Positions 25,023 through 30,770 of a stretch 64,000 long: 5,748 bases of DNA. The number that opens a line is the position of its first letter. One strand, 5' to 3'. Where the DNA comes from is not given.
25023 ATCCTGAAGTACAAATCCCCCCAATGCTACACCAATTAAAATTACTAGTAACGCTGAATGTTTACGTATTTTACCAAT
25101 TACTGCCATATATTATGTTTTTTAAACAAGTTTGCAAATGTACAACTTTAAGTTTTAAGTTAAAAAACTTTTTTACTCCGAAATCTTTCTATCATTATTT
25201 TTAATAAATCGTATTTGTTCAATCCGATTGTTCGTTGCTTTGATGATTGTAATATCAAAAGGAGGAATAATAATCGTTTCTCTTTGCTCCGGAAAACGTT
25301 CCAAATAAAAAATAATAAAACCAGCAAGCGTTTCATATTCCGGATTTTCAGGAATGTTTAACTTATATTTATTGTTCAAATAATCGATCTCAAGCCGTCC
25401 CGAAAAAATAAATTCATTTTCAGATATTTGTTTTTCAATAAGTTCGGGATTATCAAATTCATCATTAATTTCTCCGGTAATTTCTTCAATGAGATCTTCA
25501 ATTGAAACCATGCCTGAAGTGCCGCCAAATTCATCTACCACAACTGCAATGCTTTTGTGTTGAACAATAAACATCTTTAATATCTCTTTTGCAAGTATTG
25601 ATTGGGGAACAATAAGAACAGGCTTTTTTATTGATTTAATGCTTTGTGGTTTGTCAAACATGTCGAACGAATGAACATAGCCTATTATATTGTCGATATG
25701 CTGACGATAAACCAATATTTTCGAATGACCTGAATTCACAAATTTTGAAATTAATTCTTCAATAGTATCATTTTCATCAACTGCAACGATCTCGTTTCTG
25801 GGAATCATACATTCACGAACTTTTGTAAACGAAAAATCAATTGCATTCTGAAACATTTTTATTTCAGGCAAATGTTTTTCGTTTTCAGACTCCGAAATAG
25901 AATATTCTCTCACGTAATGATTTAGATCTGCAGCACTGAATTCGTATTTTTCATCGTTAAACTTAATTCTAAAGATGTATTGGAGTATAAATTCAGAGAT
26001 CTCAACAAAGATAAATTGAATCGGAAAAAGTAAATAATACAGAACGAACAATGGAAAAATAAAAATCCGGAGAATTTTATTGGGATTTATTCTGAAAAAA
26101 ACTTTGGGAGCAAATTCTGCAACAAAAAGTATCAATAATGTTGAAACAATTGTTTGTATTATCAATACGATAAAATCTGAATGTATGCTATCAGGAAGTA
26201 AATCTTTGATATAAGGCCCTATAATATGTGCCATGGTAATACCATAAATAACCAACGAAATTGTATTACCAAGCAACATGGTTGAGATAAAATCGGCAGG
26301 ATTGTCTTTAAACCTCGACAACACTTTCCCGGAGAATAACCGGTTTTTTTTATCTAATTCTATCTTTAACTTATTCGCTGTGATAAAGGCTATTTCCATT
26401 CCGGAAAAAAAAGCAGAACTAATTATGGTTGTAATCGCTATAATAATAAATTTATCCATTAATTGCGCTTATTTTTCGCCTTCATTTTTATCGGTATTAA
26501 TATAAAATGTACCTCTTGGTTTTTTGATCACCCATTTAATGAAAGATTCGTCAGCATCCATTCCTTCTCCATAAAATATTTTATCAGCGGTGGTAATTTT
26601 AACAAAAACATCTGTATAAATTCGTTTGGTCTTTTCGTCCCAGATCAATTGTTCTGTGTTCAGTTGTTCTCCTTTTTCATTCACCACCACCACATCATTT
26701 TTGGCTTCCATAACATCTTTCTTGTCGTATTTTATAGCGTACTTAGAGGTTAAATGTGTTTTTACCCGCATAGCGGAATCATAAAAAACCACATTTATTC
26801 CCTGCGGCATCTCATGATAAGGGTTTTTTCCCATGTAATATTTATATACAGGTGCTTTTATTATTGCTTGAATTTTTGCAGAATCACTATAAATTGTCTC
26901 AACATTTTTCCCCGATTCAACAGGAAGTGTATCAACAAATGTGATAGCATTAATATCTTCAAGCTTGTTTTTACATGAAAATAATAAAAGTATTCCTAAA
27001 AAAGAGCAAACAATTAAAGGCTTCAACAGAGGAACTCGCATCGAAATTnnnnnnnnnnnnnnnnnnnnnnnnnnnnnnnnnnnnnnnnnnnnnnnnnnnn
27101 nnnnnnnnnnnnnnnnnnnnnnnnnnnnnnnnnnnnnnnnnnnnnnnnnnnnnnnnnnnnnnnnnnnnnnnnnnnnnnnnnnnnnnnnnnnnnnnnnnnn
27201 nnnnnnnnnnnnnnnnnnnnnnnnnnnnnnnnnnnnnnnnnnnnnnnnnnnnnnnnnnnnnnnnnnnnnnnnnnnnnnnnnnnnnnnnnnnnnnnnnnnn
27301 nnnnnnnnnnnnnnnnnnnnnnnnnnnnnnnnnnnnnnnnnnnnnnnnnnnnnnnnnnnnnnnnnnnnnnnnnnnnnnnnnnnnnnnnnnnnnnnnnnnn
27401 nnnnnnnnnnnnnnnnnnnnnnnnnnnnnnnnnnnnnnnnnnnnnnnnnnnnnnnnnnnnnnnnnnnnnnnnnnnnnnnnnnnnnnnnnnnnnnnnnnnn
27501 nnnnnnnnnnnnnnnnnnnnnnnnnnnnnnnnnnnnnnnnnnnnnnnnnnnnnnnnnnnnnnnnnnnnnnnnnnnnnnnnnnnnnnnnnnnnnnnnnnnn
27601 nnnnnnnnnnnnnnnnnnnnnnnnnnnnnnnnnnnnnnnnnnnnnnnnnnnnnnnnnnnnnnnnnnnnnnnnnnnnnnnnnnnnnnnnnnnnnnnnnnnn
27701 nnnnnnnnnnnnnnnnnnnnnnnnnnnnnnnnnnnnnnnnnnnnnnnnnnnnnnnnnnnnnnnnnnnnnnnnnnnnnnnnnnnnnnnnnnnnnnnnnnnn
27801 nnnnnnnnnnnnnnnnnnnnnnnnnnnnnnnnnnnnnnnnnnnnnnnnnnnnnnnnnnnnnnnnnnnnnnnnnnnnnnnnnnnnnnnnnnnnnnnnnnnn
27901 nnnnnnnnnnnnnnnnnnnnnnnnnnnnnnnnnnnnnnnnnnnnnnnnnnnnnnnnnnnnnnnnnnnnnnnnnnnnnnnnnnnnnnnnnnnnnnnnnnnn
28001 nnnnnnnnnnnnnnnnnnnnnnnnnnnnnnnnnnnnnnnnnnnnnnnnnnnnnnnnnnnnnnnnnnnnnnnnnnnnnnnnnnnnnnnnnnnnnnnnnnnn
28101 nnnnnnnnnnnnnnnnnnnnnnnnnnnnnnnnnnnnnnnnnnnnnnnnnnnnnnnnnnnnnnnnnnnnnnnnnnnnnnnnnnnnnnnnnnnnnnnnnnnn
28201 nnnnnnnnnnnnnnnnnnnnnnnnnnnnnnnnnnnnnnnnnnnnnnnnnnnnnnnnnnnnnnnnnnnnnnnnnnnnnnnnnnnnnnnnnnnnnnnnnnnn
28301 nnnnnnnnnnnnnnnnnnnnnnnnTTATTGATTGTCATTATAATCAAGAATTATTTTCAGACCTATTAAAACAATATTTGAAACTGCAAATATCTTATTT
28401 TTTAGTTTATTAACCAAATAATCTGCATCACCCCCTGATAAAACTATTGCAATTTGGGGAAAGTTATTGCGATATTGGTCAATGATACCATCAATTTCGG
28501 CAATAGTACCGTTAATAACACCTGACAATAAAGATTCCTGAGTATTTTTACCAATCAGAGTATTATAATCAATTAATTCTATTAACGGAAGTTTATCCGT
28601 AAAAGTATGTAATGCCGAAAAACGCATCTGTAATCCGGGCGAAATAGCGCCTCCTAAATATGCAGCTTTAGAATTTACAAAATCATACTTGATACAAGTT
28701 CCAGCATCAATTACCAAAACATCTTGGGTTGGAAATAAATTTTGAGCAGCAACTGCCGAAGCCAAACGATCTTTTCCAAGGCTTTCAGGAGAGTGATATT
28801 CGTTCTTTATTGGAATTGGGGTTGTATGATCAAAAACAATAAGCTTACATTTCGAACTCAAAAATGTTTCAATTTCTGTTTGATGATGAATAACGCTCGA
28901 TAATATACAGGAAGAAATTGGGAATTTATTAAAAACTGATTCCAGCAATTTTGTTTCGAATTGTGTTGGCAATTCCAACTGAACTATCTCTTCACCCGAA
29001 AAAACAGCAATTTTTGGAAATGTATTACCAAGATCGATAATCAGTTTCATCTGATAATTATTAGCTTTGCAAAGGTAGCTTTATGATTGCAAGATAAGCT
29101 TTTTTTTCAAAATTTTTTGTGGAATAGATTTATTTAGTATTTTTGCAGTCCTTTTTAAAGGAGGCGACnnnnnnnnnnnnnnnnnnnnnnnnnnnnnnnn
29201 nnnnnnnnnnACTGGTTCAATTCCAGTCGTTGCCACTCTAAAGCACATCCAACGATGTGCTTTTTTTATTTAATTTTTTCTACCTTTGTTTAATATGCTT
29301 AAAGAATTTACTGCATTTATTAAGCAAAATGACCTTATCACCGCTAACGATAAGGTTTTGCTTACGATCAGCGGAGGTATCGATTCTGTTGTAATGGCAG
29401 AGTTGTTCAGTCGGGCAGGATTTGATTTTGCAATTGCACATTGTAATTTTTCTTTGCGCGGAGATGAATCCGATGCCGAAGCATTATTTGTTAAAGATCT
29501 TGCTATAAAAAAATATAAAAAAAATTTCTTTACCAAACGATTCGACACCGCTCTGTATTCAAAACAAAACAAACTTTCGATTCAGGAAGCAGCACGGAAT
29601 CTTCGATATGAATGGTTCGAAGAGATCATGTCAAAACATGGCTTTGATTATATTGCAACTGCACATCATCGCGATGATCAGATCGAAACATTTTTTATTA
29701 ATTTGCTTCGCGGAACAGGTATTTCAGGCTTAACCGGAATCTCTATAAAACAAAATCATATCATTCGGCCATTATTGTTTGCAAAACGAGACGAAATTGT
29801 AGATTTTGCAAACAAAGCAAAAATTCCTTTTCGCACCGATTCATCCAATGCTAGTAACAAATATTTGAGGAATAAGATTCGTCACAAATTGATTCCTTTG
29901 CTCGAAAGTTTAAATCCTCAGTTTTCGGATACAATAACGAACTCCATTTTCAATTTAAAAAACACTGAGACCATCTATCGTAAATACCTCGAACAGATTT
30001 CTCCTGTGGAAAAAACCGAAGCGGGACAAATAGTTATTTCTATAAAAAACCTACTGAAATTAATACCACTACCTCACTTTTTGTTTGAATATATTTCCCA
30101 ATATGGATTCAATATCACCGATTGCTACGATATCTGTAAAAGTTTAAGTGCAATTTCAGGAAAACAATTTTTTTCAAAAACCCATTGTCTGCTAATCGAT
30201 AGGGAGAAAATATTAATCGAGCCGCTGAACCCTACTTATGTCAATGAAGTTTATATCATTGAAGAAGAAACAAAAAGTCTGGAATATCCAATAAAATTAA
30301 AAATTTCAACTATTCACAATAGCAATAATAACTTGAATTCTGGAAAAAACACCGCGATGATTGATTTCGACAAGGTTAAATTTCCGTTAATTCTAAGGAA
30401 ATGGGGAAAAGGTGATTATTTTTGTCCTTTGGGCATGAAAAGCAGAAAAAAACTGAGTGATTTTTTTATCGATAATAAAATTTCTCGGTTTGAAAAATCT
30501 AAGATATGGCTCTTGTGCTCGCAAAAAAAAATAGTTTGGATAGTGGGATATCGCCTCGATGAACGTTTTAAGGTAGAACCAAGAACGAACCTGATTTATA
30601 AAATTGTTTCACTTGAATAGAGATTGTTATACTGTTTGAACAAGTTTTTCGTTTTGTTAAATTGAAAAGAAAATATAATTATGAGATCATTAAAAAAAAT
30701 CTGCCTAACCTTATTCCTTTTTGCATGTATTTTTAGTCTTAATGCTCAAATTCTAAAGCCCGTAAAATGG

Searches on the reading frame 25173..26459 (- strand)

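Call 8: search_protein_families(library=pfam, proteins=[window:25173-26459:-], max_evalue=0.01)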
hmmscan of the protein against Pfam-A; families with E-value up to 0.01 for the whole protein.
window:25173-26459:- (428 aa): 3 families
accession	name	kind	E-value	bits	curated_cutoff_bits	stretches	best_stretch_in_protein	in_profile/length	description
PF01595.25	CNNM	-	1.8e-29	103.1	28.4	1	6-186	1-171/181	Cyclin M transmembrane N-terminal domain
PF03471.22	CorC_HlyC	-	1.9e-19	69.9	27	1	344-420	2-79/81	Transporter associated domain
PF00571.33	CBS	-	1.3e-13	51.5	24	2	276-327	3-55/57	CBS domain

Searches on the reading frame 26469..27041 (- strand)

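Call 8: search_protein_families(library=pfam, proteins=[window:26469-27041:-], max_evalue=0.01)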
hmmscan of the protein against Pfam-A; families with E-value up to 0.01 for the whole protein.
window:26469-27041:- (190 aa): 1 family
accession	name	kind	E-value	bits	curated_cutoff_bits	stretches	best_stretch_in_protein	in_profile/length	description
PF06835.18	LptC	-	1.1e-09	38.7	21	1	47-164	39-158/175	Lipopolysaccharide-assembly, LptC-related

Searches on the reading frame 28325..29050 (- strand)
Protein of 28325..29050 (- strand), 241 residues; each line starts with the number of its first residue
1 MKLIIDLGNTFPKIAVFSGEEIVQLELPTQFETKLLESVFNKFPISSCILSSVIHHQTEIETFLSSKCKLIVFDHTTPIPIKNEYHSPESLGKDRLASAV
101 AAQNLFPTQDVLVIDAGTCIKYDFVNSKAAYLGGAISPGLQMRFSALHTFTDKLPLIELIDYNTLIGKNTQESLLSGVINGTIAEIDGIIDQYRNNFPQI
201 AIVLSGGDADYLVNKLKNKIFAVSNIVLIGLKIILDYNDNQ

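Call 8: search_protein_families(library=pfam, proteins=[window:28325-29050:-], max_evalue=0.01)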
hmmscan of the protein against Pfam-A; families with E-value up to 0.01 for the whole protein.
window:28325-29050:- (241 aa): 1 family
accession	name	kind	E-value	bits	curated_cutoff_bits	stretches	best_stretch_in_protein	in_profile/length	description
PF03309.20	Pan_kinase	-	1.4e-43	149.6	24.7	1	3-191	2-204/205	Type III pantothenate kinase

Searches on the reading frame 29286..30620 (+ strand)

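Call 81: search_protein_families(library=pfam, proteins=[window:29286-30620:+], max_evalue=0.001)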
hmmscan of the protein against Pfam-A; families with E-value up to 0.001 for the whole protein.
window:29286-30620:+ (444 aa): 2 families
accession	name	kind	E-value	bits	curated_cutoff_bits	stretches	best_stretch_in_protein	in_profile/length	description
PF01171.26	ATP_bind_3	-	3.8e-50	170.6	27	1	23-201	1-182/182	PP-loop family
PF11734.13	TilS_C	-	2e-10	40.3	22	1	370-435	3-68/74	TilS substrate C-terminal domain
